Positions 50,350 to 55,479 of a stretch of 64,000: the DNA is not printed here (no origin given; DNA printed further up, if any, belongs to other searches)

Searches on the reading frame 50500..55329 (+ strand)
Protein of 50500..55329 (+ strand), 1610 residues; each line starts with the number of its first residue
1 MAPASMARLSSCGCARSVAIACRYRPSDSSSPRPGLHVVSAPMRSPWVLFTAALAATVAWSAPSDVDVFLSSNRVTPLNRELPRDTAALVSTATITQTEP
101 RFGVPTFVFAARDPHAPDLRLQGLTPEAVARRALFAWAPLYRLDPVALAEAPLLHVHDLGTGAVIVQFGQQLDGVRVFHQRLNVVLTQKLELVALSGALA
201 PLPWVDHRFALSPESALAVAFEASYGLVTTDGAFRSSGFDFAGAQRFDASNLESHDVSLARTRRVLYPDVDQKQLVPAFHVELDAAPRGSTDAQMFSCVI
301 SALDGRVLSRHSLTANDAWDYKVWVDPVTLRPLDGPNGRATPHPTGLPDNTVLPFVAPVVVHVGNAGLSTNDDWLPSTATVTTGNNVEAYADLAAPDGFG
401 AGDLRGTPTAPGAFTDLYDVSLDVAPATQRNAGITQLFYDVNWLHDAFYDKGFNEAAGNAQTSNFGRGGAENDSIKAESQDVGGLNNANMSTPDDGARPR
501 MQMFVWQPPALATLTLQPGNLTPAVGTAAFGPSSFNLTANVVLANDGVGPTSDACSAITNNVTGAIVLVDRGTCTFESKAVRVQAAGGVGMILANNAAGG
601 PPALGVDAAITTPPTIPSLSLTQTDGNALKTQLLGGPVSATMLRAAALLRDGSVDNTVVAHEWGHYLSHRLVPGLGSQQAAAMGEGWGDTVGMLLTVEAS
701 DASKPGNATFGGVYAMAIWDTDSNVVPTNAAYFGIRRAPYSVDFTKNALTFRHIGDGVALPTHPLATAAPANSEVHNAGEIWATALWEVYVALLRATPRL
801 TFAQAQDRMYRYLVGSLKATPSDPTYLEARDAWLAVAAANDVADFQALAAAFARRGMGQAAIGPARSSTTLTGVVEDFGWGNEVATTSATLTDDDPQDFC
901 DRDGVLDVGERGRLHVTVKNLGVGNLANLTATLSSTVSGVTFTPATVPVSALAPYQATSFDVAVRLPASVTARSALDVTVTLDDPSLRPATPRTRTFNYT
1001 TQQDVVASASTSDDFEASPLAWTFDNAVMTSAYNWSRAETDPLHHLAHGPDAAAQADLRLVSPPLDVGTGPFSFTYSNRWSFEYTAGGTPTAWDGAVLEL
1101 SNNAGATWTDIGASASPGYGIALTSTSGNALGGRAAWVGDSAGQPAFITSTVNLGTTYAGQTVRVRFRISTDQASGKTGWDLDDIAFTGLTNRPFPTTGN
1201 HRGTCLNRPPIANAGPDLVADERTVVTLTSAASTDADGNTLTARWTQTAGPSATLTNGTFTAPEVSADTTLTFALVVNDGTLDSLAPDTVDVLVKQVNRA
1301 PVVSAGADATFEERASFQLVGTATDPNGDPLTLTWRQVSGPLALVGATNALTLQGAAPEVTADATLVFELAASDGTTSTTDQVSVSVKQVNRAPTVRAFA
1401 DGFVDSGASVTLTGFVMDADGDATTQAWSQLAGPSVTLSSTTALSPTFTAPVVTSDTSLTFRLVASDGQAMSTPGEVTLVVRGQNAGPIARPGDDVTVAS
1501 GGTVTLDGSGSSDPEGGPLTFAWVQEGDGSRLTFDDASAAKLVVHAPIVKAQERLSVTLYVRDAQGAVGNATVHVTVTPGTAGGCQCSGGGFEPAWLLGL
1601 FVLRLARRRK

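Call 78: search_protein_families(library=pfam, proteins=[window:50500-55329:+], max_evalue=0.001)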
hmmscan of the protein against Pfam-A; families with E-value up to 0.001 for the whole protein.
window:50500-55329:+ (1610 aa): 6 families
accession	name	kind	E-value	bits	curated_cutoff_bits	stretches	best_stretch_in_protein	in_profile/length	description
PF02128.21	Peptidase_M36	-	1.7e-74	251.7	23.3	1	377-861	40-368/368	Fungalysin metallopeptidase (M36)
PF22352.2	K319L-like_PKD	-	1.4e-34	118.4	27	4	1493-1577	2-84/84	K319L-like, PKD domain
PF02225.27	PA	-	2.1e-18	66.7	23.9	1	538-629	2-95/95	PA domain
PF18911.6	PKD_4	-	1.1e-13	51.4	27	1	1485-1577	1-85/85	PKD domain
PF17963.7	Big_9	-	1.8e-11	45.2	23.6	1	1485-1576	1-89/89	Bacterial Ig domain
PF21027.3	Sde0182_C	-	3.4e-10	40.8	27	0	1503-1564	1-68/83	Cellulose-binding protein Sde0182, C-terminal domain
